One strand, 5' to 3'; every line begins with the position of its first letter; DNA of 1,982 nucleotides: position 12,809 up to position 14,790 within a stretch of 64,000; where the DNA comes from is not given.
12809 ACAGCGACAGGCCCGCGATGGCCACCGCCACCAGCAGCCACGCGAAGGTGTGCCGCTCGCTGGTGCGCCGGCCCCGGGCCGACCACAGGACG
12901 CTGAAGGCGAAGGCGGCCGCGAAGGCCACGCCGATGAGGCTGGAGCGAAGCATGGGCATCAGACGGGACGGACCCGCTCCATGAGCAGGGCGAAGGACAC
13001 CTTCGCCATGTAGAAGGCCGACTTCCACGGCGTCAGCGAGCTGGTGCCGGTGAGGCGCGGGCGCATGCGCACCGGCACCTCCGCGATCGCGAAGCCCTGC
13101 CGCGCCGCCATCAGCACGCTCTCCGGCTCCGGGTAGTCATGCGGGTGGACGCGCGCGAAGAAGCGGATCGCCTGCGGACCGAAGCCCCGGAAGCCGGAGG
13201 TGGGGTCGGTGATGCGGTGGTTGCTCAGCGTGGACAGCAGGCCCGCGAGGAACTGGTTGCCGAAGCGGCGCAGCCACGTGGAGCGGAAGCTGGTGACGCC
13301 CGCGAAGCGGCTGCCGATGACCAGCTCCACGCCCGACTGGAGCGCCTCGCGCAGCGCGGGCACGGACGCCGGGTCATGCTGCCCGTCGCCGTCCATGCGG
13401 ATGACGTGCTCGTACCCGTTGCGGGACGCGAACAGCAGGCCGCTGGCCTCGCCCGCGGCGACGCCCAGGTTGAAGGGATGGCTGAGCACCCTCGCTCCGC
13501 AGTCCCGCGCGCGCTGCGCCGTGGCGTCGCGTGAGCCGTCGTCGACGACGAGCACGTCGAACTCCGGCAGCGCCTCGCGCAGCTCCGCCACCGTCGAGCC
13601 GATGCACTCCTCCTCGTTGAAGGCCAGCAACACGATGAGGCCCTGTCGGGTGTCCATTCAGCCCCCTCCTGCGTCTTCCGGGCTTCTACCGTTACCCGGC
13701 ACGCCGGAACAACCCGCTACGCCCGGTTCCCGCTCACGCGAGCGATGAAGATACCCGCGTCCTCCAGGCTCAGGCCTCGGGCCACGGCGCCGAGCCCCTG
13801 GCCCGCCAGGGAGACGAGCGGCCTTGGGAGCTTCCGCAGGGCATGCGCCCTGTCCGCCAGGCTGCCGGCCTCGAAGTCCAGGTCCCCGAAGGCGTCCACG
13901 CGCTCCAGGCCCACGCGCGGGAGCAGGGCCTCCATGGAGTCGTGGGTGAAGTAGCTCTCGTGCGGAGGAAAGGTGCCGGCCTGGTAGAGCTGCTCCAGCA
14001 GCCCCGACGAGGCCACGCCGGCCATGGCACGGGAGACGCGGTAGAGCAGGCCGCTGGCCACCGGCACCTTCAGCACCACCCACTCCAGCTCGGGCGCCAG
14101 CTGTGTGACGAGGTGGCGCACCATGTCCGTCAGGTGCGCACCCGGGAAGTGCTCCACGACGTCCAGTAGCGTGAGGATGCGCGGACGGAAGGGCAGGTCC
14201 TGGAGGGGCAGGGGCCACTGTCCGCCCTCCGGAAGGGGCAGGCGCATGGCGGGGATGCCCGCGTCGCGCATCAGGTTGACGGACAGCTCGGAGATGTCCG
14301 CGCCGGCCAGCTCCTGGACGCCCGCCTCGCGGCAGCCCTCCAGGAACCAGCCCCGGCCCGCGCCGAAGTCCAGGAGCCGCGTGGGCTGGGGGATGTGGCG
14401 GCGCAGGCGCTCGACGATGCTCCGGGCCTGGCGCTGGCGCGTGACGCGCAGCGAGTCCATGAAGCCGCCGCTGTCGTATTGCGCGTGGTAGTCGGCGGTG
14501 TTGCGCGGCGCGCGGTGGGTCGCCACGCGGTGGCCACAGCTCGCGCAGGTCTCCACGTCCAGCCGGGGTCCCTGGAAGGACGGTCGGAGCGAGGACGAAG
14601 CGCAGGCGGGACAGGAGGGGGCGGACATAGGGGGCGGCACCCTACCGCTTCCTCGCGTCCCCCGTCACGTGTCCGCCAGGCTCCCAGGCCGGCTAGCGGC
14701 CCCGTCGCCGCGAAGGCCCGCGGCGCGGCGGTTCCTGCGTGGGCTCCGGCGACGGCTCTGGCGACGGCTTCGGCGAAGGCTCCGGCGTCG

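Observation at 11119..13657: gmlABC-like three-gene periplasmic glycosylation module inside an ABC-transporter-dependent locus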

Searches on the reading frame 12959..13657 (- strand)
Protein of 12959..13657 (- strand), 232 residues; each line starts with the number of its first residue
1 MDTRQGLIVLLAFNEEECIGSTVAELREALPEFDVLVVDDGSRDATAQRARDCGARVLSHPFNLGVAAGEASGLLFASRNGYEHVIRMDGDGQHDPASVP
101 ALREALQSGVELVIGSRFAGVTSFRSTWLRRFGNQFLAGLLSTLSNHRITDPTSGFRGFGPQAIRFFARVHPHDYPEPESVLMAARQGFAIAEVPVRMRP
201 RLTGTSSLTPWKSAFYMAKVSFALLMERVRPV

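Call 3: search_protein_families(library=pfam, proteins=[window:12959-13657:-], max_evalue=0.01)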
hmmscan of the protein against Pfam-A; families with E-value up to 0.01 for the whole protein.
window:12959-13657:- (232 aa): 1 family
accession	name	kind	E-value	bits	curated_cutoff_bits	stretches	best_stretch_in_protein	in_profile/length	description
PF00535.33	Glycos_transf_2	-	5.3e-19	69.2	23.3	1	8-148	2-148/168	Glycosyl transferase family 2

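Call 8: search_protein_families(library=ncbifam, proteins=[window:12959-13657:-], max_evalue=0.001)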
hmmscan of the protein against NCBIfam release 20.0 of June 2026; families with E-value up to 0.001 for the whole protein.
window:12959-13657:- (232 aa): 13 families
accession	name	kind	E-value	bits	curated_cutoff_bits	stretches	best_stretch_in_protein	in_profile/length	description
NF058614.1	PPMAGASynPpgS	equivalog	1.3e-23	83.7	370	1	8-161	4-159/226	polyprenyl-phospho-N-acetylgalactosaminyl synthase PpgS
TIGR04182.1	glyco_TIGR04182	equivalog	1.4e-22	80.4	325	1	8-215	4-208/293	S-layer glycoprotein N-glycosyltransferase AglJ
NF041391.1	DPhHxTase_Halo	equivalog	2e-18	66.2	375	1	12-219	3-203/213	dolichyl-phosphate hexose transferase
NF047588.1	GlcsyltransPgfSStrep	equivalog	6.4e-13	48.6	500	1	8-170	5-170/308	glycosyltransferase PgfS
NF010496.0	PRK13915.1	equivalog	2.2e-08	33.6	262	1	8-60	35-91/307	glucosyl-3-phosphoglycerate synthase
TIGR03937.1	PgaC_IcaA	equivalog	5.7e-07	28.8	422.3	1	8-106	49-150/407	poly-beta-1,6-N-acetyl-D-glucosamine synthase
NF041865.1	EpsU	equivalog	1.6e-06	27.4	700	1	8-113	43-154/394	exopolysaccharide biosynthesis GT2 family glycosyltransferase EpsU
TIGR04283.1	glyco_like_mftF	equivalog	2.1e-06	27.5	182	1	8-61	3-57/221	TIGR04283 family arsenosugar biosynthesis glycosyltransferase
TIGR03965.1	mycofact_glyco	equivalog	2.2e-05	23.6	280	1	33-132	106-204/467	mycofactocin biosynthesis glycosyltransferase MftF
NF007986.1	PRK10714.1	equivalog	4.9e-05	22.5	529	1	8-169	10-174/316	undecaprenyl-phosphate 4-deoxy-4-formamido-L-arabinose transferase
NF053846.1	glyco_with_XrtP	equivalog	5e-05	22.1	520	1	14-48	51-85/440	XrtP-associated glycosyltransferase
NF050113.1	gal_furan_GlfT1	equivalog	0.00044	19.7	330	1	34-99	30-97/290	galactofuranosyltransferase GlfT1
TIGR03469.1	HpnB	hypoth_equivalog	0.00067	18.8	379.25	1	8-84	48-130/386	hopene-associated glycosyltransferase HpnB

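Call 9: search_solved_structures(query=window:12959-13657:-, max_evalue=0.001)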
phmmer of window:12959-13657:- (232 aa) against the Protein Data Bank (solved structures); distinct sequences matched with E-value up to 0.001: 7.
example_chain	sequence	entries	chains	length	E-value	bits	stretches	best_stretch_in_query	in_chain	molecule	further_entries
5mlz_A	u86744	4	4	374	6.6e-11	45.4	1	8-215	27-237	Dolichol monophosphate mannose synthase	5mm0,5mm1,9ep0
5ekp_C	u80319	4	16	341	7.7e-06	28.8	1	8-170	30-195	Uncharacterized glycosyltransferase sll0501 | Glycosyltransferase sll0501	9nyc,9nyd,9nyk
9nye_A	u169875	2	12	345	7.9e-06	28.8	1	8-170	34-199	Glycosyltransferase sll0501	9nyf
5eke_A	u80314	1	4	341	9e-06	28.6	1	8-170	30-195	Uncharacterized glycosyltransferase sll0501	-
7pdo_A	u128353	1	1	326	1.2e-05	28.3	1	8-115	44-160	Glucosyl-3-phosphoglycerate synthase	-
7p5l_A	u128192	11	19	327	1.2e-05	28.2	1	8-115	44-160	Glucosyl-3-phosphoglycerate synthase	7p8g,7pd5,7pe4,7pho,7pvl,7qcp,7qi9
9hwj_A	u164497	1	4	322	5.8e-05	26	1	8-202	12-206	Undecaprenyl-phosphate 4-deoxy-4-formamido-L-arabinose transferase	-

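Call 82: find_homologous_proteins(query=window:12959-13657:-, max_evalue=0.00001)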
Query window:12959-13657:- (232 aa): 6447 proteins with E <= 0.00001 among 8000 candidates; the best 120 are listed.
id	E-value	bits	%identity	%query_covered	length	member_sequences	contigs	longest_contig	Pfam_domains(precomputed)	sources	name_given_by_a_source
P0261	1.4e-148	510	99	100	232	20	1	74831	PF00535.33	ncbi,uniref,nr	ncbi:glycosyltransferase family 2 protein [Corallococcus sp. AB030]|uniref:glycosyltransferase famil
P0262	1.4e-123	429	84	100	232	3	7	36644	PF00535.33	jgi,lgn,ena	-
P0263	1.6e-123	428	83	100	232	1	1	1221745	PF00535.33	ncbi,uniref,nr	ncbi:glycosyltransferase family 2 protein [Pyxidicoccus xibeiensis]|uniref:glycosyltransferase famil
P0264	3.1e-118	411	81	100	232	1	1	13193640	PF00535.33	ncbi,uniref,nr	ncbi:glycosyltransferase family 2 protein [Pyxidicoccus sp. MSG2]|uniref:glycosyltransferase family 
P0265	2.4e-117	408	80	100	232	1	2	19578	PF00535.33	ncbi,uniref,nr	ncbi:glycosyltransferase family 2 protein [Pyxidicoccus fallax]|uniref:Glycosyltransferase family 2 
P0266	6.6e-111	387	79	97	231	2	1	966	PF00535.33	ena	-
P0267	3.7e-107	375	76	97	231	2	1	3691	PF00535.33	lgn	-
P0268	7.1e-106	371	75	97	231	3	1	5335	PF00535.33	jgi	jgi:glycosyltransferase involved in cell wall biosynthesis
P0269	5.6e-104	365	74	97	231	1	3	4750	PF00535.33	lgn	-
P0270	3.8e-102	359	71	97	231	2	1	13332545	PF00535.33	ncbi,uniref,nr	ncbi:glycosyltransferase family 2 protein [Archangium violaceum]|uniref:glycosyltransferase family 2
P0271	1.4e-100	353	72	97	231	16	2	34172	PF00535.33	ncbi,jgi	jgi:glycosyltransferase involved in cell wall biosynthesis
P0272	2.0e-100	353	72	98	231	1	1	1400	PF00535.33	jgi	jgi:glycosyltransferase involved in cell wall biosynthesis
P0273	1.4e-99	350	70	97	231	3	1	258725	PF00535.33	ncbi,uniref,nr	ncbi:glycosyltransferase family 2 protein [Pyxidicoccus caerfyrddinensis]|uniref:glycosyltransferase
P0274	4.8e-99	348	70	97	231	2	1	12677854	PF00535.33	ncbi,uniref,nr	ncbi:glycosyltransferase family 2 protein [Archangium violaceum]|uniref:glycosyltransferase family 2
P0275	7.8e-99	348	71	97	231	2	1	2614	PF00535.33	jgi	jgi:glycosyltransferase involved in cell wall biosynthesis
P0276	4.3e-98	345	70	97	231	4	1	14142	PF00535.33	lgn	-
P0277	9.3e-98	344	69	97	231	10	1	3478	PF00535.33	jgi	jgi:glycosyltransferase involved in cell wall biosynthesis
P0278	2.0e-97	343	69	99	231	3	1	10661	PF00535.33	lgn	-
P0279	4.3e-97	342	72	97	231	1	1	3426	PF00535.33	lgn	-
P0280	1.1e-95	338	67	98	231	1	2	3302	PF00535.33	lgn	-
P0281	7.6e-95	335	70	97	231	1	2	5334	PF00535.33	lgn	-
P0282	3.6e-94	333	68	99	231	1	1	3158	PF00535.33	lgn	-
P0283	6.2e-93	328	67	97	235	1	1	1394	PF00535.33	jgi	jgi:glycosyltransferase involved in cell wall biosynthesis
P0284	1.9e-92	327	70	98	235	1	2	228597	PF00535.33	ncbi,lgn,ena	-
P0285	4.9e-90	319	66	97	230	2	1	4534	PF00535.33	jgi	jgi:glycosyltransferase involved in cell wall biosynthesis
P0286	3.1e-88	313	64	97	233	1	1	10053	PF00535.33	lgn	-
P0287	1.9e-87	311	65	97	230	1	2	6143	PF00535.33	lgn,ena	-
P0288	2.9e-87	310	65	96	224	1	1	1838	PF00535.33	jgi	jgi:glycosyltransferase involved in cell wall biosynthesis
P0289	6.8e-85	302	63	97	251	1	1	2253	PF00535.33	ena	-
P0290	1.3e-84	301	61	97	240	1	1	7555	PF00535.33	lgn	-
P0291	1.9e-84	301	63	93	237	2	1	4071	PF00535.33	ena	-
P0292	1.1e-83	298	61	99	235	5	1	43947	PF00535.33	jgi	-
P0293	1.2e-83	298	63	97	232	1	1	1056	PF00535.33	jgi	jgi:glycosyltransferase involved in cell wall biosynthesis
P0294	4.4e-83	296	61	99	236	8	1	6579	PF00535.33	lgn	-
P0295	5.8e-83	296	62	99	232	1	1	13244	PF00535.33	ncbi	-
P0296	8.9e-82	292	61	96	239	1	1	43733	PF00535.33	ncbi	ncbi:MAG: glycosyltransferase family 2 protein [Myxococcales bacterium]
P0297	3.5e-81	290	60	99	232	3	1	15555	PF00535.33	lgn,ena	-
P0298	4.3e-81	290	63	95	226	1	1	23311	PF00535.33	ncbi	-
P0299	4.7e-81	290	61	97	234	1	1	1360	PF00535.33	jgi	jgi:glycosyltransferase involved in cell wall biosynthesis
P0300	4.8e-81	290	60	99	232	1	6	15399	PF00535.33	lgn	-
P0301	5.8e-81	289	60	99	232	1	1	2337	PF00535.33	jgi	jgi:glycosyltransferase involved in cell wall biosynthesis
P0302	8.0e-81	289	60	97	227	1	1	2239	PF00535.33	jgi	jgi:glycosyltransferase involved in cell wall biosynthesis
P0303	8.4e-80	286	61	95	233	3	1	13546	PF00535.33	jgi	-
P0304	7.6e-79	282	60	96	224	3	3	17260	PF00535.33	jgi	jgi:glycosyltransferase involved in cell wall biosynthesis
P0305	1.0e-78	282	58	96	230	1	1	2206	PF00535.33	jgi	jgi:glycosyltransferase involved in cell wall biosynthesis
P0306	1.3e-78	282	60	97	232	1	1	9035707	PF00535.33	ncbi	ncbi:MAG: glycosyltransferase family 2 protein [Myxococcaceae bacterium]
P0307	4.7e-78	280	58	98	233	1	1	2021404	PF00535.33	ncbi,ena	-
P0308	5.8e-77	276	60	97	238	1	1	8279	PF00535.33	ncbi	-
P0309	1.1e-76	275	59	97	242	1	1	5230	PF00535.33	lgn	-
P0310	1.9e-76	275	58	98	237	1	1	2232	PF00535.33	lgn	-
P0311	2.3e-76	274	59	97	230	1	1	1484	PF00535.33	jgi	jgi:glycosyltransferase involved in cell wall biosynthesis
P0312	3.7e-76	274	58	98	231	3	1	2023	PF00535.33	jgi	jgi:glycosyltransferase involved in cell wall biosynthesis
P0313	4.2e-75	270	57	99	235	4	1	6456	PF00535.33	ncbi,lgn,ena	-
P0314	2.2e-74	268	58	97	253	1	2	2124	PF00535.33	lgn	-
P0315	6.6e-74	266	58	97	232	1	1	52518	PF00535.33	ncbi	ncbi:MAG: glycosyltransferase family 2 protein [Myxococcota bacterium]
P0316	6.9e-74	266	58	97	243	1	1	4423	PF00535.33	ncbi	ncbi:MAG: glycosyltransferase family 2 protein [Deltaproteobacteria bacterium]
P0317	1.5e-72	262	57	92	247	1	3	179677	PF00535.33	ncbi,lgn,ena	-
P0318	1.2e-71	259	55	99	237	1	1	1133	PF13641.13,PF00535.33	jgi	-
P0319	2.0e-70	255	55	97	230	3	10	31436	PF00535.33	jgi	jgi:glycosyltransferase involved in cell wall biosynthesis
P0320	1.6e-69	252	59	97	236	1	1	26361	PF00535.33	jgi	jgi:glycosyltransferase involved in cell wall biosynthesis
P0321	1.7e-68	249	56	97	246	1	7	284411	PF00535.33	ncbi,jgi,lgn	-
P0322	2.7e-67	245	55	97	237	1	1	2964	PF00535.33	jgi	jgi:glycosyltransferase involved in cell wall biosynthesis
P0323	7.0e-64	233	51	97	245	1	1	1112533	PF13641.13,PF00535.33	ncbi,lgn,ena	-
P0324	3.1e-63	231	48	99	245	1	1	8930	PF00535.33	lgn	-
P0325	4.8e-63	231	51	97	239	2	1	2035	PF13641.13,PF00535.33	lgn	-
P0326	7.5e-63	230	51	95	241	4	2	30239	PF13641.13,PF00535.33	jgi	jgi:hypothetical protein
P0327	9.9e-63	230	52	98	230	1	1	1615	PF00535.33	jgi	jgi:glycosyltransferase involved in cell wall biosynthesis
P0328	6.1e-62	227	47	99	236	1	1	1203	PF00535.33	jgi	-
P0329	1.0e-61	226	61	74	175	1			PF00535.33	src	-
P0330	1.1e-61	226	52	96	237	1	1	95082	PF00535.33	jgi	jgi:glycosyltransferase involved in cell wall biosynthesis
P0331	1.2e-61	226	51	95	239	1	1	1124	PF00535.33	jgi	jgi:glycosyltransferase involved in cell wall biosynthesis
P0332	1.4e-61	226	51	95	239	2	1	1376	PF00535.33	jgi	jgi:glycosyltransferase involved in cell wall biosynthesis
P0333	1.6e-61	226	49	97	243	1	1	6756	PF00535.33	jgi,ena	-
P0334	3.3e-61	225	50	95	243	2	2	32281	PF13641.13,PF00535.33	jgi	-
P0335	3.9e-61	224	49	97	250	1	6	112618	PF13641.13,PF00535.33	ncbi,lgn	-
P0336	5.1e-61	224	49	97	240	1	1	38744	PF00535.33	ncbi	-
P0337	5.2e-61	224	50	95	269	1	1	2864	PF13641.13,PF00535.33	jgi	-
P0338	7.1e-61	224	48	97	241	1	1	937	PF00535.33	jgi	jgi:hypothetical protein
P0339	9.4e-61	223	50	95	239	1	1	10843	PF13641.13,PF00535.33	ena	-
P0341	1.5e-60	223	46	98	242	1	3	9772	PF13641.13,PF00535.33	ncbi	-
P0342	1.7e-60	222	50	95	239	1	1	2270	PF13641.13,PF00535.33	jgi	-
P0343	1.9e-60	222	49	98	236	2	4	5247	PF00535.33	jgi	jgi:glycosyltransferase involved in cell wall biosynthesis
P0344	2.1e-60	222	50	99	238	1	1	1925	PF00535.33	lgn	-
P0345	2.1e-60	222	51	93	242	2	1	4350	PF13641.13,PF00535.33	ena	-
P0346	2.1e-60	222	51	95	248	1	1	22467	PF00535.33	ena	-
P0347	2.4e-60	222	48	94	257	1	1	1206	PF00535.33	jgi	jgi:glycosyltransferase involved in cell wall biosynthesis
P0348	2.5e-60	222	50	95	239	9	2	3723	PF00535.33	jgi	jgi:glycosyltransferase involved in cell wall biosynthesis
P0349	3.2e-60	221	49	96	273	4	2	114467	PF13641.13,PF00535.33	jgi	jgi:glycosyltransferase involved in cell wall biosynthesis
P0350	4.3e-60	221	50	97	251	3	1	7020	PF13641.13,PF00535.33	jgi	jgi:glycosyltransferase involved in cell wall biosynthesis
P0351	4.4e-60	221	47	97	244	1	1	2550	PF13641.13,PF00535.33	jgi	jgi:glycosyltransferase involved in cell wall biosynthesis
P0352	4.5e-60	221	50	95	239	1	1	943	PF13641.13,PF00535.33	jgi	-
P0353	7.7e-60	220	47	99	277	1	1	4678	PF00535.33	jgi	jgi:glycosyltransferase involved in cell wall biosynthesis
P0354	9.2e-60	220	48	97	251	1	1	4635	PF13641.13,PF00535.33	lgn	-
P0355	9.5e-60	220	46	97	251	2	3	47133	PF13641.13,PF00535.33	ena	-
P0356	9.7e-60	220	47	99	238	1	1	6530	PF00535.33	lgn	-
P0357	1.1e-59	220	50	95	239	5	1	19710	PF00535.33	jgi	-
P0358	1.1e-59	220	52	99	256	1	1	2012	PF13641.13,PF00535.33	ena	-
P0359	1.1e-59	220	51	95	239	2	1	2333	PF13641.13,PF00535.33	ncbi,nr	ncbi:MAG TPA: glycosyltransferase family 2 protein [Anaeromyxobacteraceae bacterium]|nr:glycosyltran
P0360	1.2e-59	220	50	95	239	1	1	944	PF13641.13,PF00535.33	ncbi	-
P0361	1.2e-59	220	48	98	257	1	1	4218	PF00535.33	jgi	jgi:glycosyltransferase involved in cell wall biosynthesis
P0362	1.3e-59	220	50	95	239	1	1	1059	PF13641.13,PF00535.33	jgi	jgi:glycosyltransferase involved in cell wall biosynthesis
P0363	1.3e-59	219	50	97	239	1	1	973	PF13641.13,PF00535.33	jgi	-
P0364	1.5e-59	219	49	95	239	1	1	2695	PF13641.13,PF00535.33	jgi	-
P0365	1.6e-59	219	46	99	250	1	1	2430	PF13641.13,PF00535.33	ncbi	-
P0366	1.8e-59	219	49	95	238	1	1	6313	PF00535.33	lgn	-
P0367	1.9e-59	219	49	95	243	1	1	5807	PF00535.33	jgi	jgi:hypothetical protein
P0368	2.0e-59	219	49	99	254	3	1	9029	PF00535.33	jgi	jgi:glycosyltransferase involved in cell wall biosynthesis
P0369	2.0e-59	219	47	100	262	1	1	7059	PF13641.13,PF00535.33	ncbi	-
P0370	2.3e-59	219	48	97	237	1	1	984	PF00535.33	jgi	jgi:glycosyltransferase involved in cell wall biosynthesis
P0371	2.3e-59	219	50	95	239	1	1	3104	PF00535.33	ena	-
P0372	3.5e-59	218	46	97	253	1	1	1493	PF13641.13,PF00535.33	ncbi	-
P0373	3.6e-59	218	50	95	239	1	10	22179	PF00535.33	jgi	jgi:glycosyltransferase involved in cell wall biosynthesis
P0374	3.6e-59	218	47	99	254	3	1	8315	PF00535.33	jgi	jgi:glycosyltransferase involved in cell wall biosynthesis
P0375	4.0e-59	218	50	97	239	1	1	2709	PF13641.13,PF00535.33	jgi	jgi:glycosyltransferase involved in cell wall biosynthesis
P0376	4.1e-59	218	48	97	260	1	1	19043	PF13641.13,PF00535.33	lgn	-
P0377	4.7e-59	218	47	97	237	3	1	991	PF00535.33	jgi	jgi:hypothetical protein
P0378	5.0e-59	218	47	97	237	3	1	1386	PF00535.33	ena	-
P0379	5.4e-59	217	47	99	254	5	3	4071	PF13641.13,PF00535.33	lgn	-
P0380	5.6e-59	217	48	98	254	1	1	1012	PF13641.13,PF00535.33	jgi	jgi:glycosyltransferase involved in cell wall biosynthesis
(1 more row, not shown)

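Call 88: predict_structure(alignment_id=A2)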
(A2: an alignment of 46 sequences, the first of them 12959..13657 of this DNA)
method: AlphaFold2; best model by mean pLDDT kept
length: 232 residues; sequences in the alignment: 46
mean_pLDDT: 91.7   pTM: 0.90
mean pLDDT of the five models: 91.7, 91.5, 91.5, 90.8, 90.2
residues with pLDDT >= 90: 170; 70-90: 48; 50-70: 13; < 50: 1
segments of 3 or more residues with pLDDT < 50: none
pLDDT, mean of each block of 10 residues (from residue 1): 81 96 98 98 98 98 94 98 97 95 98 90 70 91 95 95 96 88 97 94 70 85 88 79
secondary structure, 60 per line:
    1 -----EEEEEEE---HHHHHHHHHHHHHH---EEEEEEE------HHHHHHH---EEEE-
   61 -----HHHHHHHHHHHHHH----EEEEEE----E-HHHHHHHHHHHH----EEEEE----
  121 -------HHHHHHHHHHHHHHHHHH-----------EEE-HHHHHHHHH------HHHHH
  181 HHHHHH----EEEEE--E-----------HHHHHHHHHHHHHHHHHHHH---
elements in order: E6-12 H16-29 E33-39 H46-52 E56-59 H66-79 E84-89 H96-107 E112-116 H128-145 E157-159 H161-169 H176-186 E191-195 H210-229

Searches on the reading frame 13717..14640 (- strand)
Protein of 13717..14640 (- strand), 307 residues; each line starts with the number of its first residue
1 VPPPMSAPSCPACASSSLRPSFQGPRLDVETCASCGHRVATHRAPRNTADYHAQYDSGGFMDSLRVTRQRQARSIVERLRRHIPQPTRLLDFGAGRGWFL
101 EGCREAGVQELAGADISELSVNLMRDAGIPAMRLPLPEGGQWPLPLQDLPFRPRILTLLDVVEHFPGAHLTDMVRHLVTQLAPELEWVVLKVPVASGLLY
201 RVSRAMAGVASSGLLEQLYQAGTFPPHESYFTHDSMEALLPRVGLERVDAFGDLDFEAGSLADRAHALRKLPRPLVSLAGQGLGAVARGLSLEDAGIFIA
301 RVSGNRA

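Call 3: search_protein_families(library=pfam, proteins=[window:13717-14640:-], max_evalue=0.01)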
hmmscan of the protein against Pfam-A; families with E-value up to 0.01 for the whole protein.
window:13717-14640:- (307 aa): 2 families
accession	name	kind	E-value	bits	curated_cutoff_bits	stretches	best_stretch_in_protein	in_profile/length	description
PF13489.12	Methyltransf_23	-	2.4e-13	50.6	27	1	68-247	5-161/164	Methyltransferase domain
PF03291.22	mRNA_G-N7_MeTrfase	-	0.0035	16.9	26.6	1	80-122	53-98/315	mRNA (guanine-N(7))-methyltransferase domain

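Call 8: search_protein_families(library=ncbifam, proteins=[window:13717-14640:-], max_evalue=0.001)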
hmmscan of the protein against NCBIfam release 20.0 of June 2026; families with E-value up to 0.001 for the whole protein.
window:13717-14640:- (307 aa): 0 families
